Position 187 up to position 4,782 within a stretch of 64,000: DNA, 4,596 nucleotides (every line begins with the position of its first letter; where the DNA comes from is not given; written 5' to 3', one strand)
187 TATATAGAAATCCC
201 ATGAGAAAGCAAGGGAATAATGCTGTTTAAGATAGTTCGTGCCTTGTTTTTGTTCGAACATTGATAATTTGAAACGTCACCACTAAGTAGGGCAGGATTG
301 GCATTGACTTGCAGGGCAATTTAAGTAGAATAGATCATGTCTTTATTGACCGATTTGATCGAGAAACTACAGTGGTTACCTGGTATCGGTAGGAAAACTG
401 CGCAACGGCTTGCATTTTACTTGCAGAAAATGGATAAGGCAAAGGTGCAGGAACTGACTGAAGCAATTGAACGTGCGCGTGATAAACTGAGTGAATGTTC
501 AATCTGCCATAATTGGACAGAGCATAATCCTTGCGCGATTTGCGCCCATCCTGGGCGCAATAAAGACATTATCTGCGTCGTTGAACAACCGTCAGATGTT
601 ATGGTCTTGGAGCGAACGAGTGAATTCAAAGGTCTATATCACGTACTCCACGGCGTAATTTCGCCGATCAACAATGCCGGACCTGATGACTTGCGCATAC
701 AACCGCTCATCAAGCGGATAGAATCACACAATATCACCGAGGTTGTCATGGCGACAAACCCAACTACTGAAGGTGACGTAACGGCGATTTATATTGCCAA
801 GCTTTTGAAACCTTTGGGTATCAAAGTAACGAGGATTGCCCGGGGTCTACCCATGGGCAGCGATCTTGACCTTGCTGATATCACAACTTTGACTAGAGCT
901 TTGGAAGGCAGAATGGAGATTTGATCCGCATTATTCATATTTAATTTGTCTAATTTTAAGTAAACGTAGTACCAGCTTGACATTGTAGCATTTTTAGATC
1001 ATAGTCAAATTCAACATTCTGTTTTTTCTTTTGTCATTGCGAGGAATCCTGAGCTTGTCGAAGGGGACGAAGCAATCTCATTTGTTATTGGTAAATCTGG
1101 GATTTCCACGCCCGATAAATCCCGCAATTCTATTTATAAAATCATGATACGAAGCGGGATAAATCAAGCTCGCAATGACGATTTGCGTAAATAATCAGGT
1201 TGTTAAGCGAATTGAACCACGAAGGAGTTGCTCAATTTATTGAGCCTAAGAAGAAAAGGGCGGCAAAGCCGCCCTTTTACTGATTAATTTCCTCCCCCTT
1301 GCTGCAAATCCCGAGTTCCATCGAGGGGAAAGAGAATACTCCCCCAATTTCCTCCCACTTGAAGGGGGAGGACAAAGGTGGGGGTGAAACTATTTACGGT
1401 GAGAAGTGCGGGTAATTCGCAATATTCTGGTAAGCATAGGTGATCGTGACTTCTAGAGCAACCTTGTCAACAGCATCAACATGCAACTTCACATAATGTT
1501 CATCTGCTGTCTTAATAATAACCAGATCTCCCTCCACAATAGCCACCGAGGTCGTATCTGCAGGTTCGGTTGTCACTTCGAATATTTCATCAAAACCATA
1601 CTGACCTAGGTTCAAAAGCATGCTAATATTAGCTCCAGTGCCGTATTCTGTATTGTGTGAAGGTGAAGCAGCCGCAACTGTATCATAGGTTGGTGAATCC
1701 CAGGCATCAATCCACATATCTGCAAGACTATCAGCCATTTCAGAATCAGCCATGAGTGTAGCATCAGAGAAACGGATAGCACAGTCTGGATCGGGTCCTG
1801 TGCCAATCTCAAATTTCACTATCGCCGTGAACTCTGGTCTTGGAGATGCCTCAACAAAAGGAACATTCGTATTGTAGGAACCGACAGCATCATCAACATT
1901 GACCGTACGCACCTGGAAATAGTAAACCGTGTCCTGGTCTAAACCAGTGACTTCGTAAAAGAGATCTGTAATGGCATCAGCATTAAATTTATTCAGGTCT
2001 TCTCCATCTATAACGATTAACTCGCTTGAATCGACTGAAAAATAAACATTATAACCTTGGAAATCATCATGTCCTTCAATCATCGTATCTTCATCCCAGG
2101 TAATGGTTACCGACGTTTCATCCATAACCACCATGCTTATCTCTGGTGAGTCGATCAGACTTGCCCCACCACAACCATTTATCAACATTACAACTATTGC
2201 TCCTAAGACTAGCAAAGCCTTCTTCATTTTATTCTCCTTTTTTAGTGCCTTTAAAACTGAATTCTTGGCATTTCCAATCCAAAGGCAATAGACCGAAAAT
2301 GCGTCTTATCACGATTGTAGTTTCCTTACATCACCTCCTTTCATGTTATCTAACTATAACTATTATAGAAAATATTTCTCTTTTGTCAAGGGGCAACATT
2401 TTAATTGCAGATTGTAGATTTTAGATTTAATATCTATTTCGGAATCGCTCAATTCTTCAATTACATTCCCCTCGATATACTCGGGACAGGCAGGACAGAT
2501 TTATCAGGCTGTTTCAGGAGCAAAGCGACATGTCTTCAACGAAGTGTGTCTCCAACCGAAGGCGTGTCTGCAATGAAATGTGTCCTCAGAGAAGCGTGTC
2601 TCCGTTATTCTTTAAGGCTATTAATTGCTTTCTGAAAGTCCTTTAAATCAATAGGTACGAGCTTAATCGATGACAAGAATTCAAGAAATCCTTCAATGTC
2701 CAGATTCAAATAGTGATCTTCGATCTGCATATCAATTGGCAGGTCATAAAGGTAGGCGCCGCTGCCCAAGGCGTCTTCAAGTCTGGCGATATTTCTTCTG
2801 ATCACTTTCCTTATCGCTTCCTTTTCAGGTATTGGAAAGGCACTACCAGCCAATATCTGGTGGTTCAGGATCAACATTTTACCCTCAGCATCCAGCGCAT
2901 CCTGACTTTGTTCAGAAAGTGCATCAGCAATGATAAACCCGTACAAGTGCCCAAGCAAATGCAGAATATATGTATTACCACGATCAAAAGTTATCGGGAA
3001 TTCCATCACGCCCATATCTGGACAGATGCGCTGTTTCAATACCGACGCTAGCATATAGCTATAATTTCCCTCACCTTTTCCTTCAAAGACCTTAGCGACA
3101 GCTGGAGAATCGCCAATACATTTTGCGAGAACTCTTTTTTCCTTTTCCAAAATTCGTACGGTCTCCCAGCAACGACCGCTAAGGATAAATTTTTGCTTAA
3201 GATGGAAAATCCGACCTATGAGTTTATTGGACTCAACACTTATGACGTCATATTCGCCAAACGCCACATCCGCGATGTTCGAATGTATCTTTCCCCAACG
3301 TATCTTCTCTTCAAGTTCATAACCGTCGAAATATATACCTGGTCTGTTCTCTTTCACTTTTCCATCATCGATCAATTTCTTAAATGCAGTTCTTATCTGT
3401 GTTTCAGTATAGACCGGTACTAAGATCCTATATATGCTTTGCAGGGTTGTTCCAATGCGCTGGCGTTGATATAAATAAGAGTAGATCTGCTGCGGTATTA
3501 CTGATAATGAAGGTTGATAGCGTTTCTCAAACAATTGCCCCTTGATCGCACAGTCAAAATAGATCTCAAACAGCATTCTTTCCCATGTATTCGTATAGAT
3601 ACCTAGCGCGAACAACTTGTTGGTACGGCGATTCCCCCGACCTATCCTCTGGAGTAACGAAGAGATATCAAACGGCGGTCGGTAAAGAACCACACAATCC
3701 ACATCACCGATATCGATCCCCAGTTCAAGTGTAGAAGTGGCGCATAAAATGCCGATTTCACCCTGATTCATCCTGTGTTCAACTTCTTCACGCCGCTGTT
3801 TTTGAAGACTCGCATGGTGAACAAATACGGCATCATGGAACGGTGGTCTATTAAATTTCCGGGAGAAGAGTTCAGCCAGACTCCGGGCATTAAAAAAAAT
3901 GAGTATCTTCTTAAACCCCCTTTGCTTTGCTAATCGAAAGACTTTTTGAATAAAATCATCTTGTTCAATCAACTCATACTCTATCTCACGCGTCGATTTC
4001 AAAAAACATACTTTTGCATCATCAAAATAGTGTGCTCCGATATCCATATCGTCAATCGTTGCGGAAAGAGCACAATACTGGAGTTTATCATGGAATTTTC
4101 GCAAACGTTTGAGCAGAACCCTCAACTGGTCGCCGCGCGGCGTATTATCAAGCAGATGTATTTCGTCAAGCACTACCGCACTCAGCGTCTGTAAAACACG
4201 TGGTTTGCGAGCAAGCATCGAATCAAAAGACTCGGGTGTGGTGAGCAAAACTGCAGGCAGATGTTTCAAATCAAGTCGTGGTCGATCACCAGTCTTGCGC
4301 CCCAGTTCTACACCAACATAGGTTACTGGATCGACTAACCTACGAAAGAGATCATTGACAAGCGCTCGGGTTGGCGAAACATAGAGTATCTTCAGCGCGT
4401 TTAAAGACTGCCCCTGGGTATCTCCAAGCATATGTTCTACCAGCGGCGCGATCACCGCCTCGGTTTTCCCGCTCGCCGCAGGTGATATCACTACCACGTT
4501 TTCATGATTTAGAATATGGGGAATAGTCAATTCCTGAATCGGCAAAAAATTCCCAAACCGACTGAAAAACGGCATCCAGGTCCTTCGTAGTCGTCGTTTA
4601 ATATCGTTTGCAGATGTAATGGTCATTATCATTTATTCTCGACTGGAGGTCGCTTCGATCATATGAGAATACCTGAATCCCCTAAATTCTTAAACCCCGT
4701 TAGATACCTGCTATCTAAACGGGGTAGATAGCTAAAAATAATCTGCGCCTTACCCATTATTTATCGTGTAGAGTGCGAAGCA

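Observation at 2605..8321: Stand-alone four-gene operon: novel protein, two DUF2791/BrxD-like ATPases and an Lhr-like helicase (candidate defence system)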

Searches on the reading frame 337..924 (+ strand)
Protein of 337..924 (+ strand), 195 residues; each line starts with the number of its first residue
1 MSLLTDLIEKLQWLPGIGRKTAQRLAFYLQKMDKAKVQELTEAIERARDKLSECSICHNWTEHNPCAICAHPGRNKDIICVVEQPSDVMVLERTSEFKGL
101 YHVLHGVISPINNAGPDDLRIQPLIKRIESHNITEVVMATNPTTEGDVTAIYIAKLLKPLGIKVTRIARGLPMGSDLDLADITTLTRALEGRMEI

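Call 3: search_protein_families(library=pfam, proteins=[window:337-924:+], max_evalue=0.01)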
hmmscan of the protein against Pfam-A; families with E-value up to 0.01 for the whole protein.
window:337-924:+ (195 aa): 7 families
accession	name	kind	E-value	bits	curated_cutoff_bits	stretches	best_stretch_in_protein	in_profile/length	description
PF13662.12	Toprim_4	-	2.8e-25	88.8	25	1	78-168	2-85/85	Toprim domain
PF21176.3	RecR_HhH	-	4.7e-16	58.8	27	1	5-47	2-44/45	RecR, helix-hairpin-helix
PF01751.28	Toprim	-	4.2e-10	40.1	23.1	1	79-165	2-94/96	Toprim domain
PF21175.2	RecR_C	-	2.4e-08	33.7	22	1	170-192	1-23/24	RecR, C-terminal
PF02132.21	RecR_ZnF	-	2.8e-07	30.6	22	1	53-70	3-20/21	RecR, Cys4-zinc finger domain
PF00633.29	HHH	-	0.0028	17.9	24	1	4-25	6-27/30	Helix-hairpin-helix motif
PF14520.12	HHH_5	-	0.0053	17.6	27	0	8-30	34-56/57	Helix-hairpin-helix domain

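Call 5: search_protein_families(library=ncbifam, proteins=[window:337-924:+], max_evalue=0.01)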
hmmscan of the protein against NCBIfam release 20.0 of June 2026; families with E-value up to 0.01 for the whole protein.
window:337-924:+ (195 aa): 2 families
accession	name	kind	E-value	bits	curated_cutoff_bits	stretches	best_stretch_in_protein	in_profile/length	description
TIGR00615.1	recR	equivalog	3.5e-76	255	162.55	1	3-192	6-195/196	recombination mediator RecR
TIGR00084.2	ruvA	equivalog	0.00075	19.2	85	1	8-39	109-141/202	Holliday junction branch migration protein RuvA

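Call 45: search_protein_families(library=padloc, alignment_id=A2, max_evalue=0.00001)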
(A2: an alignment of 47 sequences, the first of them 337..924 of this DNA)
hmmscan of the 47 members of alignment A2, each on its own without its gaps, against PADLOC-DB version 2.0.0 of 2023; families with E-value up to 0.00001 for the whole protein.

A. member 1, window:337-924:+ (195 aa): 0 families

B. families by the number of members that match (of 47 scanned): 45 families (the first 25 are shown)
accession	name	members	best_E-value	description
PDLC01995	RtcR_PspF2--CARF_AAA_HTH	1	1.7e-109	-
PDLC04053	PD-T4-6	1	9.5e-85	-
PDLC04060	PD-T4-6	1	9.6e-85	-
PDLC04057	PD-T4-6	1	3.9e-84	-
PDLC04042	PD-T4-6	1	5e-83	-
PDLC04061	PD-T4-6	1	7.2e-80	-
PDLC04138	mad6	1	5e-77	mads_6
PDLC04043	PD-T4-6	1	4.4e-75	-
PDLC04047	PD-T4-6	1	1.3e-71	-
PDLC04054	PD-T4-6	1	8e-70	-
PDLC04039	PD-T4-6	1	8e-69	-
PDLC04052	PD-T4-6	1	7.5e-67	-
PDLC04048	PD-T4-6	1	5.3e-64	-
PDLC04040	PD-T4-6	1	2.9e-62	-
PDLC04041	PD-T4-6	1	9.3e-58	-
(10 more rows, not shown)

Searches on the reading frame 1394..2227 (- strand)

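Call 3: search_protein_families(library=pfam, proteins=[window:1394-2227:-], max_evalue=0.01)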
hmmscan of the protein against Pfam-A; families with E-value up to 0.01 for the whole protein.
window:1394-2227:- (277 aa): 3 families
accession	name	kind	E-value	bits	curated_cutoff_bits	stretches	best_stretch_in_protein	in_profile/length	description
PF00041.27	fn3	-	2e-07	31.6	25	1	34-112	10-72/84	Fibronectin type III domain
PF16656.11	Pur_ac_phosph_N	-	0.00011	23.2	30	1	33-111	9-84/93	Purple acid Phosphatase, N-terminal domain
PF25814.1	fn3_SORL1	-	0.0035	17.8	27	0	25-109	3-72/90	SORL1-like, fn3 domain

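Call 4: search_protein_families(library=padloc, proteins=[window:1394-2227:-], max_evalue=0.01)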
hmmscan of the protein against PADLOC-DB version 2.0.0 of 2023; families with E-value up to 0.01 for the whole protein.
window:1394-2227:- (277 aa): 0 families

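Call 5: search_protein_families(library=ncbifam, proteins=[window:1394-2227:-], max_evalue=0.01)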
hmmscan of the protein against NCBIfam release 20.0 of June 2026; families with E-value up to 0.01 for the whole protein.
window:1394-2227:- (277 aa): 0 families

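Call 56: search_protein_families(library=pfam, proteins=[window:1394-2227:-], max_evalue=0.001)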
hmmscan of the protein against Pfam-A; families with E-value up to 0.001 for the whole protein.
window:1394-2227:- (277 aa): 2 families
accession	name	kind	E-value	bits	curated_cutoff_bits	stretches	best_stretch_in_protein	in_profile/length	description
PF00041.27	fn3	-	2e-07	31.6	25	1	34-112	10-72/84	Fibronectin type III domain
PF16656.11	Pur_ac_phosph_N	-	0.00011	23.2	30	1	33-111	9-84/93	Purple acid Phosphatase, N-terminal domain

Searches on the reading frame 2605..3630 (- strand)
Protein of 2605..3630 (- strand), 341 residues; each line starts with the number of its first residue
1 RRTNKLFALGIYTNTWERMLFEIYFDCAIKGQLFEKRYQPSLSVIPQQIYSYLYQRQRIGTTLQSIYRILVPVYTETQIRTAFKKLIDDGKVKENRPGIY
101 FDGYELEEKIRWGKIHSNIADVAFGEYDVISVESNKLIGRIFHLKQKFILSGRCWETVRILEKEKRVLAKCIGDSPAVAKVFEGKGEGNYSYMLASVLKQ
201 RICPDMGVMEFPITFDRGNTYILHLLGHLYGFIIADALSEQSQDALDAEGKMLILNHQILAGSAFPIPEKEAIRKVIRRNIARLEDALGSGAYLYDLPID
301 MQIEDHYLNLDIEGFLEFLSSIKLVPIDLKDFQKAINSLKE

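Call 24: search_protein_families(library=pfam, proteins=[window:2605-3630:-], max_evalue=10)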
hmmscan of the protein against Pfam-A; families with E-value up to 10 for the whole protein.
window:2605-3630:- (341 aa): 1 family
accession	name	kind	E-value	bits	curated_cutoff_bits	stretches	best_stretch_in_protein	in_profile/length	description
PF22560.2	GMT-wHTH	-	0.15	13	27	1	37-93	21-76/82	GMT-like wHTH domain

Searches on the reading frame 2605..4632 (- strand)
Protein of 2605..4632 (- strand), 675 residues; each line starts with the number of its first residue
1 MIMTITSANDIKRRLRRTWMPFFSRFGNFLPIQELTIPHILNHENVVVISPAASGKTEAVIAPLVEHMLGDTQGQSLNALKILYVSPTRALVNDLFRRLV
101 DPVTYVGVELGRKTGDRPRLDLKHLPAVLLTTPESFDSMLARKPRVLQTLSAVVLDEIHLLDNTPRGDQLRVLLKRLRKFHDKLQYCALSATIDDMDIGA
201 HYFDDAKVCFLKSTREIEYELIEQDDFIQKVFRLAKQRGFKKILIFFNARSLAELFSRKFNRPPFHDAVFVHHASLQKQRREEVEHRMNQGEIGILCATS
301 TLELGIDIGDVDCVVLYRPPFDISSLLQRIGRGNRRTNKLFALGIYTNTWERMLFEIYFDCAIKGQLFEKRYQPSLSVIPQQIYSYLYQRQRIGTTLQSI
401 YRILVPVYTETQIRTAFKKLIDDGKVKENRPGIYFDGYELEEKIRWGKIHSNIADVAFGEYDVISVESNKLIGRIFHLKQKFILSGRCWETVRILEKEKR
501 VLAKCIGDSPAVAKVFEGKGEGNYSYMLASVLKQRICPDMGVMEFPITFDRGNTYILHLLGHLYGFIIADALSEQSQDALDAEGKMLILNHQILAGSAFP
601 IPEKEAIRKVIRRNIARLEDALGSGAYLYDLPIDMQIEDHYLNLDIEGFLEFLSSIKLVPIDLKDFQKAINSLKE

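Call 3: search_protein_families(library=pfam, proteins=[window:2605-4632:-], max_evalue=0.01)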
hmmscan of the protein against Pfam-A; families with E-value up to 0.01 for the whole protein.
window:2605-4632:- (675 aa): 3 families
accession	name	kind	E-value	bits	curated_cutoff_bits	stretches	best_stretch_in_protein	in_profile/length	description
PF00270.35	DEAD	-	6.4e-32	111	26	1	31-194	2-161/167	DEAD/DEAH box helicase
PF00271.37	Helicase_C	-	1.8e-19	70.4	23.5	1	233-335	8-108/110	Helicase conserved C-terminal domain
PF22590.2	Cas3-like_C_2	-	4.3e-08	33.8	27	1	251-337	17-105/106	CRISPR-associated nuclease/helicase Cas3, C-terminal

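Call 4: search_protein_families(library=padloc, proteins=[window:2605-4632:-], max_evalue=0.01)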
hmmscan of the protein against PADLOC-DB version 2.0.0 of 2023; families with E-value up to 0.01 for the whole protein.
window:2605-4632:- (675 aa): 72 families (the best 25 are shown)
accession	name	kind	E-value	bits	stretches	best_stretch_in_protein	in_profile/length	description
PDLC03960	SngC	-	5.6e-63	211.8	1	27-504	23-548/720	-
PDLC02503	BrxHI|BrxHII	-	3.5e-61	205.4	1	27-504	23-518/698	BrxHI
PDLC02501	BrxHI|BrxHII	-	3.5e-36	122.6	1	29-340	24-346/925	BrxHI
PDLC02897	DpdJ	-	6.8e-29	98.3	2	241-385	356-502/1570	DpdJ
PDLC01762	Cas3b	-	1.3e-18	65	2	151-404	360-589/692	-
PDLC01252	Cas3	-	1.5e-17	62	1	149-341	112-293/324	CAS-I; effector_G3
PDLC00938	Cas3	-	1.5e-17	61.8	1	150-339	125-322/358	CRISPR-associated helicase Cas3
PDLC00194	HamB1|HamB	-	4.4e-17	59.3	2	28-193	228-393/995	DEAD-box helicase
PDLC01761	Cas3b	-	2.3e-15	54.4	2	151-352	355-538/705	-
PDLC04531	PDC-M23B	-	2.4e-15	53.7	2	43-197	313-475/1060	-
PDLC02861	DpdF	-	1.5e-14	51.2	1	173-336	167-333/611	DpdF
PDLC01710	Cas3a1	-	2.2e-14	50.9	2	231-402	437-570/745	Cas3_1_CAS-I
PDLC00036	DruE3|DruE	-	7.9e-14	47.7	1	272-345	1029-1103/2023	SNF2 family N-terminal domain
PDLC00035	DruE3|DruE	-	1.3e-12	44.3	1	272-339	1039-1106/1460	SNF2 family N-terminal domain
PDLC00188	HamB1|HamB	-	2.2e-12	43.9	2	39-195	254-411/1037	DEAD-box helicase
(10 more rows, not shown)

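Call 5: search_protein_families(library=ncbifam, proteins=[window:2605-4632:-], max_evalue=0.01)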
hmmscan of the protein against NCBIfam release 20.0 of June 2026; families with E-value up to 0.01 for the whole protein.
window:2605-4632:- (675 aa): 35 families (the best 25 are shown)
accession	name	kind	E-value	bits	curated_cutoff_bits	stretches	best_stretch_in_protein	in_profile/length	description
TIGR04121.1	DEXH_lig_assoc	equivalog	4.4e-55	186.8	850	1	30-340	15-350/804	ligase-associated DNA damage response DEXH box helicase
NF010338.0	PRK13767.1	equivalog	1.6e-48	165.6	849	1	11-337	15-386/877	ATP-dependent helicase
NF007284.0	PRK09751.1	equivalog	9.5e-28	96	1496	2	22-202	23-226/1538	ATP-dependent helicase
NF002654.0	PRK02362.1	equivalog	6.3e-26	90.9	887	2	40-205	36-193/739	ATP-dependent DNA helicase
NF053631.1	RNA_helic_CshA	equivalog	9.2e-20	70.9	646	1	26-346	19-341/434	degradosome RNA helicase CshA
NF001308.0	PRK00254.1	equivalog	1.4e-19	69.8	1216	2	38-203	34-189/720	ATP-dependent DNA helicase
TIGR03817.1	DECH_helic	hypoth_equivalog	4.8e-19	68.1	874.1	2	244-341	275-378/742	helicase/secretion neighborhood putative DEAH-box helicase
NF002251.0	PRK01172.1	equivalog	2.3e-17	62.5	891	1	33-206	27-192/674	ATP-dependent DNA helicase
NF008744.0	PRK11776.1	equivalog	3e-17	62.3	524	1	27-349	25-349/460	ATP-dependent RNA helicase DbpA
TIGR01587.1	cas3_core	equivalog_domain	5.8e-17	61.8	102.45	1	150-339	125-322/358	CRISPR-associated helicase Cas3'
NF008394.0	PRK11192.1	equivalog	1.6e-16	60.2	507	2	230-354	237-359/441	ATP-dependent RNA helicase SrmB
NF040935.1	helicase_Hel308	equivalog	2.3e-16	59.1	1200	1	40-205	39-193/704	ATP-dependent DNA helicase Hel308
NF008642.0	PRK11634.1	equivalog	8.3e-14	50.9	989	1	31-354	31-357/628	DEAD/DEAH family ATP-dependent RNA helicase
NF010337.0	PRK13766.1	equivalog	5.9e-13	47.8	610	1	237-338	363-470/781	Hef nuclease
TIGR01389.1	recQ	equivalog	1.1e-12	47.2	640.2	1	132-346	110-328/591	DNA helicase RecQ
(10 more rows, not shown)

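Call 9: search_protein_families(library=phrogs, proteins=[window:2605-4632:-], max_evalue=0.01)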
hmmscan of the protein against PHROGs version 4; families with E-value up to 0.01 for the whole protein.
window:2605-4632:- (675 aa): 3 families
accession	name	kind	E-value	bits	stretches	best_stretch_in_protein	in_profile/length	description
phrog_6819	-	DNA, RNA and nucleotide metabolism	2.8e-31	109.7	1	25-308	17-302/645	Holliday junction branch migration helicase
phrog_16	-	DNA, RNA and nucleotide metabolism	9.7e-28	97.9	1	41-343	288-594/986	DNA helicase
phrog_9690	-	DNA, RNA and nucleotide metabolism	4e-09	36.9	1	229-338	146-258/306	DNA helicase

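Call 71: search_solved_structures(query=window:2605-4632:-, max_evalue=1e-10)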
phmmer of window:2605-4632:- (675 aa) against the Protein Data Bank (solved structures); distinct sequences matched with E-value up to 1e-10: 52.
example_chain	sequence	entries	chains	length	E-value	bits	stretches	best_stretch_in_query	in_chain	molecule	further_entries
7zpq_CA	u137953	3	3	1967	7.6e-28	100.4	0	25-179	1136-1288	SLH1 isoform 1 | RQC trigger complex helicase SLH1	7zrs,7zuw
5v9x_A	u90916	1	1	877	1.8e-26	95.8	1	15-197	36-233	ATP-dependent DNA helicase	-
7lhl_A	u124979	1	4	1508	8.9e-26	93.5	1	15-197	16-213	ATP-dependent DNA helicase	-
8alz_B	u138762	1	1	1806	2.6e-23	85.4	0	42-195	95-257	Activating signal cointegrator 1 complex subunit 3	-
6qv3_A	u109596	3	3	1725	3.1e-19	71.9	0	32-195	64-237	Pre-mRNA splicing helicase-like protein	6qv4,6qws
5m59_A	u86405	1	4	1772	3.5e-19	71.8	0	32-195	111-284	Pre-mRNA splicing helicase-like protein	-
8ro0_B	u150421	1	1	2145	5e-19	71.2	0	20-196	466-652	U5 small nuclear ribonucleoprotein 200 kDa helicase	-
9b15_A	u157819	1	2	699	3.4e-18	68.5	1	30-204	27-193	ATP-dependent DNA helicase Hel308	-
2p6r_A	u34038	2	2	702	7.5e-18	67.3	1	30-204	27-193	afUHEL308 HELICASE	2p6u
6qdv_B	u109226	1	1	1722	9.8e-18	67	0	41-202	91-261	U5 small nuclear ribonucleoprotein 200 kDa helicase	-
4f92_B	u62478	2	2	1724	9.8e-18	67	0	41-202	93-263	U5 small nuclear ribonucleoprotein 200 kDa helicase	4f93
4f91_B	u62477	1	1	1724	9.9e-18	67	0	41-202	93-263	U5 small nuclear ribonucleoprotein 200 kDa helicase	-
5urj_A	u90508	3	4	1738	1e-17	66.9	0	41-202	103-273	U5 small nuclear ribonucleoprotein 200 kDa helicase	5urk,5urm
4kit_B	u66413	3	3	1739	1e-17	66.9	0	41-202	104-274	U5 small nuclear ribonucleoprotein 200 kDa helicase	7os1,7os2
6s8q_B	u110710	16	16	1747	1e-17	66.9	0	41-202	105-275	U5 small nuclear ribonucleoprotein 200 kDa helicase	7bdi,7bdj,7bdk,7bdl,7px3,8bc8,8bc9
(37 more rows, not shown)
